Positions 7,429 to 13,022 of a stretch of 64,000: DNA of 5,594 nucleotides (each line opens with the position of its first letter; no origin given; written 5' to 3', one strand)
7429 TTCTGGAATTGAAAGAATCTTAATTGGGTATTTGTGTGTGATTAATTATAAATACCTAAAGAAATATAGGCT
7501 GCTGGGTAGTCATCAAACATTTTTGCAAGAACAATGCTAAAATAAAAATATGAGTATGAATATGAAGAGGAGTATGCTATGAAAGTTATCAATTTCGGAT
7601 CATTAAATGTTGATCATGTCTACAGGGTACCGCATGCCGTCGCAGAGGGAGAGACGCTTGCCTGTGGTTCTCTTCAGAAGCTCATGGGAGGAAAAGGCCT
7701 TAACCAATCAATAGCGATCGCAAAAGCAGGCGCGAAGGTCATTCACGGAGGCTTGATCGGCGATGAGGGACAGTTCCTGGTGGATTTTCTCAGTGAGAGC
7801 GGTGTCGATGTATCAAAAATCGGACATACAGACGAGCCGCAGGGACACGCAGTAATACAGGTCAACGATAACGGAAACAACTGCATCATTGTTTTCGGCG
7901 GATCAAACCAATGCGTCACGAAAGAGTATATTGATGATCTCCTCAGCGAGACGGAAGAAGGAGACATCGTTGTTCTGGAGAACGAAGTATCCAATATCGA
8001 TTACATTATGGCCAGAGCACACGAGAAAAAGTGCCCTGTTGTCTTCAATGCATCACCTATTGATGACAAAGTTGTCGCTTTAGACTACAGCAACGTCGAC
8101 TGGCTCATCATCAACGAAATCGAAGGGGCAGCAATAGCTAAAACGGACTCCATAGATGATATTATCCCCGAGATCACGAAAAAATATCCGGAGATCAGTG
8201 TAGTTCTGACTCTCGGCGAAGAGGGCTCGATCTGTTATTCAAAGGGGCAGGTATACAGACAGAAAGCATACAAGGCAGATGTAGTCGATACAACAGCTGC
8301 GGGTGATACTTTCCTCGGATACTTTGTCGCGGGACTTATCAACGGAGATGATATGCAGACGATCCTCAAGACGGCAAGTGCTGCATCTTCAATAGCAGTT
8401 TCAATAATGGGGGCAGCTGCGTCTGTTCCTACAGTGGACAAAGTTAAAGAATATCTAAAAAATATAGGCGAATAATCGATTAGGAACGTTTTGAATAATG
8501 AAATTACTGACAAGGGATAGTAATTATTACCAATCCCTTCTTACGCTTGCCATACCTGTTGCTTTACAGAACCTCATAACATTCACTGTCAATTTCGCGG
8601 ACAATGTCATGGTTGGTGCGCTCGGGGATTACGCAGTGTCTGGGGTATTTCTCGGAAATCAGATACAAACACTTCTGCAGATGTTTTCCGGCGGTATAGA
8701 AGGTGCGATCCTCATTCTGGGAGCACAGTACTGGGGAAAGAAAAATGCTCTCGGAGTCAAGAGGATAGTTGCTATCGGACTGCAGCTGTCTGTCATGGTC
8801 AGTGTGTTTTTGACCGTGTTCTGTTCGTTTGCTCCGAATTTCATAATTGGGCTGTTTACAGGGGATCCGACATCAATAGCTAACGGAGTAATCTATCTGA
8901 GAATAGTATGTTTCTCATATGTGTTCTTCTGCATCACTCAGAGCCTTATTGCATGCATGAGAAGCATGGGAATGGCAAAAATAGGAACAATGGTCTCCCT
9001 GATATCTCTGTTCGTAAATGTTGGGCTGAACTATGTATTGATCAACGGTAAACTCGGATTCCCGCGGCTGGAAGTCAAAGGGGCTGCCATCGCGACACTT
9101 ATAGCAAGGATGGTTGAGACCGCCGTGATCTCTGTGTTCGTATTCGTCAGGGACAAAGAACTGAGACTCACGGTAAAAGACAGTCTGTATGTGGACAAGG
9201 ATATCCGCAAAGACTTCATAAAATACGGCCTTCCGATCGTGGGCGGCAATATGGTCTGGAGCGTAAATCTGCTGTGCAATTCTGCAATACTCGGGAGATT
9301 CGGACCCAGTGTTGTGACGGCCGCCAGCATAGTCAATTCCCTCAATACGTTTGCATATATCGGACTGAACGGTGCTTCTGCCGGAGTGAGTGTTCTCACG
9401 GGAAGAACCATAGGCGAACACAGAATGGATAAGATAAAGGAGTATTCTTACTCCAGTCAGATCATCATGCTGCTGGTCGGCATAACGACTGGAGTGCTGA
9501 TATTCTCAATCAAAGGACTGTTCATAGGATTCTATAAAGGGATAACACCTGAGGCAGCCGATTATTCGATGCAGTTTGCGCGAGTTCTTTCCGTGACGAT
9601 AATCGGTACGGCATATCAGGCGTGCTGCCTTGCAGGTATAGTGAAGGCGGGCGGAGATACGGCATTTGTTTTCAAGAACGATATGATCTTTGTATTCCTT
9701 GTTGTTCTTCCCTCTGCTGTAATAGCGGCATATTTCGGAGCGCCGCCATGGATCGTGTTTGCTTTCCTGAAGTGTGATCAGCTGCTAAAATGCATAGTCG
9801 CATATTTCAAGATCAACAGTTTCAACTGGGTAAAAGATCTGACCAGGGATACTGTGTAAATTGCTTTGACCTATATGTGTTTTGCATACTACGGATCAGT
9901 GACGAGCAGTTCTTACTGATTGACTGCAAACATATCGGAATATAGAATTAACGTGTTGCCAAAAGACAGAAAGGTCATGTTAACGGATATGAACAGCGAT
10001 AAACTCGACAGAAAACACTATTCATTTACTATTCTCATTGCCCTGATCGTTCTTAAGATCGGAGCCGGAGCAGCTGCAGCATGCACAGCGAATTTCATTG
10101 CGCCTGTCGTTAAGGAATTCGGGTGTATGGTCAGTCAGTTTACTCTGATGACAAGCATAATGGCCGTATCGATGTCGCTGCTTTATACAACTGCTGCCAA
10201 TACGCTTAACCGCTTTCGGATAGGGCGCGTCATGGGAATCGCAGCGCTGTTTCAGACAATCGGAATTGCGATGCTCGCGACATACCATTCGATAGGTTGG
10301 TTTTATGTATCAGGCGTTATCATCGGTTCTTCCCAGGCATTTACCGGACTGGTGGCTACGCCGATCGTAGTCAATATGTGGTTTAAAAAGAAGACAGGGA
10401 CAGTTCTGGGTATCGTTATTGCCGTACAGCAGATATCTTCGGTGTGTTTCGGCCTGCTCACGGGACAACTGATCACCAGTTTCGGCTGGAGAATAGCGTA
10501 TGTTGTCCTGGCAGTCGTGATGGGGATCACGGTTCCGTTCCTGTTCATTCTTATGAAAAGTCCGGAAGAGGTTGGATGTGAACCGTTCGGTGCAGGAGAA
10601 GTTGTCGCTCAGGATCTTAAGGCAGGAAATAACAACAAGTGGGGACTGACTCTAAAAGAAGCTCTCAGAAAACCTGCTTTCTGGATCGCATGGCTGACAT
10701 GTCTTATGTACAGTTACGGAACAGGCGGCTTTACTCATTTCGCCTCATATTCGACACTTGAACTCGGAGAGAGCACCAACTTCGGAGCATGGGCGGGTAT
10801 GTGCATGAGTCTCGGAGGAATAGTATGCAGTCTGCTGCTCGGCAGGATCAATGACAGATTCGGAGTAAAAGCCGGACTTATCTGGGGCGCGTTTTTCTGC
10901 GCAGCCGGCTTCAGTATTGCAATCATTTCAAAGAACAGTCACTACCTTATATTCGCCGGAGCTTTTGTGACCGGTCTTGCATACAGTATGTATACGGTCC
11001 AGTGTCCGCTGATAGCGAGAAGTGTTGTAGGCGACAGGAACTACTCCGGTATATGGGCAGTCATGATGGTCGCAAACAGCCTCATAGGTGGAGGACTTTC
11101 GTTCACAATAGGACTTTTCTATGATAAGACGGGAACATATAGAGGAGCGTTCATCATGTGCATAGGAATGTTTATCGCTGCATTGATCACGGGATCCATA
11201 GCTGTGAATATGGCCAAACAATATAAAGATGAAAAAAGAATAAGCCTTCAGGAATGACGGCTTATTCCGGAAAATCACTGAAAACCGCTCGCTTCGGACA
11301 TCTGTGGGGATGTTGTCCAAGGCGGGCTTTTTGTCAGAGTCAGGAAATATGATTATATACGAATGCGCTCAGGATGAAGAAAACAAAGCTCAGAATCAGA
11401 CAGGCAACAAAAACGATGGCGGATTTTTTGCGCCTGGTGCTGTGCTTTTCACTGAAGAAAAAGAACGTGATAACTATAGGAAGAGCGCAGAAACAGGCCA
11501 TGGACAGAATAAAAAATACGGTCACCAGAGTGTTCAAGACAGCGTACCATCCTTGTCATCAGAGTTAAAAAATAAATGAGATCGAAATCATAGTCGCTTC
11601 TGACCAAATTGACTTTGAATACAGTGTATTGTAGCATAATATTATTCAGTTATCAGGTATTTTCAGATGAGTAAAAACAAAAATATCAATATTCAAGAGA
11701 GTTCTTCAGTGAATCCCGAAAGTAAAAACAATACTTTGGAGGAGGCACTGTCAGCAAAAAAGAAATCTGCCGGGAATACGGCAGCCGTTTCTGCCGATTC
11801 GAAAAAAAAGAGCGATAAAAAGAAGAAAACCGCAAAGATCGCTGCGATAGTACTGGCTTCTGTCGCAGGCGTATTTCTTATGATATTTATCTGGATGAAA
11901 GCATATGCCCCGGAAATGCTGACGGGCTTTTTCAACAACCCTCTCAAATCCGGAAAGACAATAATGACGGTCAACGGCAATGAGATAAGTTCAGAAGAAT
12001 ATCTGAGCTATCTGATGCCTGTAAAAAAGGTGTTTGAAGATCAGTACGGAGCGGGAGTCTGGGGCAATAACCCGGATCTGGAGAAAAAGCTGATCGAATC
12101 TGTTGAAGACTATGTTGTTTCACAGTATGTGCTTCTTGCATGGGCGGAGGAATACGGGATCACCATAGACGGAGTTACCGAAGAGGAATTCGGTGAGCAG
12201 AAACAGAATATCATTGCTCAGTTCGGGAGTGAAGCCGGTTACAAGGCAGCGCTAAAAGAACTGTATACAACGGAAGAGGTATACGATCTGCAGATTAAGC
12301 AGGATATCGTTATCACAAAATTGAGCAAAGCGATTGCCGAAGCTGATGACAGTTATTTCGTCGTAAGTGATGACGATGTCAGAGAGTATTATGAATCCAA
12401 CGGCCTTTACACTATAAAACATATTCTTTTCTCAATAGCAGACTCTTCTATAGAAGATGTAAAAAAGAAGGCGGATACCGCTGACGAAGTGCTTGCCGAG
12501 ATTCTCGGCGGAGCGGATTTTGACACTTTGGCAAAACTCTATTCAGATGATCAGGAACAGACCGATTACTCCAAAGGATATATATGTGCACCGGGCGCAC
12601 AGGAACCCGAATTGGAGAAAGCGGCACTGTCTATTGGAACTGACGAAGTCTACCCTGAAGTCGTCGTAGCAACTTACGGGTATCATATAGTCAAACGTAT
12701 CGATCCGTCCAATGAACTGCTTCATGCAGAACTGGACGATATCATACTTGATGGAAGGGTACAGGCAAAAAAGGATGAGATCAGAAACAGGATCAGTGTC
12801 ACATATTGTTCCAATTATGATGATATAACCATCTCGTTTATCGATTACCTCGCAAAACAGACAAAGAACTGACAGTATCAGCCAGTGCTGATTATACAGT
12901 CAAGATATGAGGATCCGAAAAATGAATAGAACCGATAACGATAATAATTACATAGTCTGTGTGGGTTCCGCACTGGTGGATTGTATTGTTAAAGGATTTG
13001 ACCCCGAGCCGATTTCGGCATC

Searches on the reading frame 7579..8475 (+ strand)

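Call 11: search_protein_families(library=pfam, proteins=[window:7579-8475:+])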
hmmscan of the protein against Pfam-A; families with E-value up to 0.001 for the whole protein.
window:7579-8475:+ (298 aa): 1 family
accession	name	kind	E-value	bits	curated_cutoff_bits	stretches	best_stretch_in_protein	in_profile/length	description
PF00294.29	PfkB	-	1.6e-43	149.6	25.8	1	3-285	4-301/302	pfkB family carbohydrate kinase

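Call 23: search_protein_families(library=ncbifam, proteins=[window:7579-8475:+], max_evalue=0.00001)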
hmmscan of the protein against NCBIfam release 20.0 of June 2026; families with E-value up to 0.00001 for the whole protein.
window:7579-8475:+ (298 aa): 23 families
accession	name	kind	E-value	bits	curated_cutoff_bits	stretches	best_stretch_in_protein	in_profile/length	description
TIGR02152.1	D_ribokin_bact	equivalog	8.7e-60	202.6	299.65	1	5-290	3-297/298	ribokinase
NF008353.0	PRK11142.1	equivalog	2.1e-45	155.5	341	1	2-295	4-305/307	ribokinase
TIGR03168.1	1-PFK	subfamily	9.1e-24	83.9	216.4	1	11-295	10-301/305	hexose kinase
TIGR04382.1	myo_inos_iolC_N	equivalog_domain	1.5e-23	83.5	300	1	171-293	187-309/309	5-dehydro-2-deoxygluconokinase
TIGR03828.1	pfkB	equivalog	2.7e-23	82.4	292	1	11-296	10-302/305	1-phosphofructokinase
NF040938.1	KDG_KDGal_kin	equivalog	2.8e-22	79.2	400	1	171-294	182-304/305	bifunctional 2-dehydro-3-deoxygluconokinase/2-dehydro-3-deoxygalactonokinase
NF007321.0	PRK09813.1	equivalog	2.6e-21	76.3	247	1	34-279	21-260/261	fructoselysine 6-kinase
NF053626.1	RibKinHalex1628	equivalog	2.8e-21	76.3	330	1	2-294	3-292/293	ATP-dependent ribose-1-phosphate kinase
NF041134.1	R1P_kin_Thcocales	equivalog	2.7e-18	66.4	500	1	2-296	2-285/291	ADP-dependent ribose-1-phosphate kinase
NF041332.1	KDG_KDGal_kin_Halo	equivalog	1.8e-17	63.8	440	1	170-291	187-308/320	bifunctional 2-dehydro-3-deoxygluconokinase/2-dehydro-3-deoxygalactonokinase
NF006957.1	PRK09434.1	equivalog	1.3e-15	57.7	450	1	174-287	181-300/302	fructokinase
NF041320.1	pfkB_Halo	equivalog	3.7e-15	56.1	400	1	11-294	11-295/302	1-phosphofructokinase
NF049991.1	TagKinase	equivalog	8.7e-14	51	420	1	184-295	206-317/321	tagatose kinase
TIGR02198.1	rfaE_dom_I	equivalog_domain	1.6e-13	50.5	345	1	35-281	46-304/315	D-glycero-beta-D-manno-heptose-7-phosphate kinase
NF007068.0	PRK09513.1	equivalog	6.5e-12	45.3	432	1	23-276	25-288/312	1-phosphofructokinase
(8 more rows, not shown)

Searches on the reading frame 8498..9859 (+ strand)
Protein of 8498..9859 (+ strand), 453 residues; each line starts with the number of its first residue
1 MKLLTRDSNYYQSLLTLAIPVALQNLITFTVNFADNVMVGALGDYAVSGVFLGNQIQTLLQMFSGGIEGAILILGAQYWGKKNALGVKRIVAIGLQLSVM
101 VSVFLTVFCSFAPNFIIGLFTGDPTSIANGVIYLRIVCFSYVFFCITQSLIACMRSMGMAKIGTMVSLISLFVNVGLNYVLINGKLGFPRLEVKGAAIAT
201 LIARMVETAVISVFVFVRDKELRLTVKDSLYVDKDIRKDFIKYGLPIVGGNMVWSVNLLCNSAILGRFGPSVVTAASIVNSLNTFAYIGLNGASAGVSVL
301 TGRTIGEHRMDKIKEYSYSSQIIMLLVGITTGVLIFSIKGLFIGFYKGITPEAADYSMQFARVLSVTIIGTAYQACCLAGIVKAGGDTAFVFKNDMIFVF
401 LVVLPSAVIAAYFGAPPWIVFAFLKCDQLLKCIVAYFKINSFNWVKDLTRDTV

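Call 11: search_protein_families(library=pfam, proteins=[window:8498-9859:+])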
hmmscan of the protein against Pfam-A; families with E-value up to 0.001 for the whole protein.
window:8498-9859:+ (453 aa): 1 family
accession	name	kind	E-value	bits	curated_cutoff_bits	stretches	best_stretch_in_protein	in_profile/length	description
PF01554.23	MatE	-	2.9e-42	144.5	24.9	2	20-180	1-161/161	MatE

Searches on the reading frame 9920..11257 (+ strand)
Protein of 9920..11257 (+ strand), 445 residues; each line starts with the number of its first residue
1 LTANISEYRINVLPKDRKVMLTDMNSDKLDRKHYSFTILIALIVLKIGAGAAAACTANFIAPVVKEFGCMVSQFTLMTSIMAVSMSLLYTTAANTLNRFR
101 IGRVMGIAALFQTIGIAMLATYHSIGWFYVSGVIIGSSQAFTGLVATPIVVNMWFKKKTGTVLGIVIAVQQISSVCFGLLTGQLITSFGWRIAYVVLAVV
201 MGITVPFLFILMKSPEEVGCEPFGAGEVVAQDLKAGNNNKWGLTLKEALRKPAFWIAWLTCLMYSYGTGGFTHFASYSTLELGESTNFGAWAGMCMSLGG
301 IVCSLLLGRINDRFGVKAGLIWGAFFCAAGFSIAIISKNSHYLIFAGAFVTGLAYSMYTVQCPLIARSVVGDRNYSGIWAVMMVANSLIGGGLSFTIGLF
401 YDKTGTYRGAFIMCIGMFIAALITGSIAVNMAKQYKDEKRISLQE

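Call 11: search_protein_families(library=pfam, proteins=[window:9920-11257:+])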
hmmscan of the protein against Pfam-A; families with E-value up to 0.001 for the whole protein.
window:9920-11257:+ (445 aa): 2 families
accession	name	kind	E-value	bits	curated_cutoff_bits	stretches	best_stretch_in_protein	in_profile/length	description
PF07690.21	MFS_1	-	1.2e-30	107.1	33.4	2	49-283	8-233/347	Major Facilitator Superfamily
PF13347.12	MFS_2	-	1.8e-08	33.8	27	1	162-369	144-343/427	MFS/sugar transport protein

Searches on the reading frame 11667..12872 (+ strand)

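Call 11: search_protein_families(library=pfam, proteins=[window:11667-12872:+])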
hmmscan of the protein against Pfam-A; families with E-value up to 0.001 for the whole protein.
window:11667-12872:+ (401 aa): 5 families
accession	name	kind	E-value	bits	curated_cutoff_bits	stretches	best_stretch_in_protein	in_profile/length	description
PF13616.12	Rotamase_3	-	4.3e-12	47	22.5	1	247-346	15-114/116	PPIC-type PPIASE domain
PF00639.27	Rotamase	-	4.6e-12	47.2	21.7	1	252-345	1-96/97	PPIC-type PPIASE domain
PF13623.11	SurA_N_2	-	1.6e-09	38.2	28.5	1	60-174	9-117/145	SurA-like N-terminal domain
PF13624.11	SurA_N_3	-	3.6e-09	37.1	27.2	1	58-219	13-161/162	SurA-like N-terminal domain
PF13145.12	Rotamase_2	-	7.4e-05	24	27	1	233-345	1-106/121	PPIC-type PPIASE domain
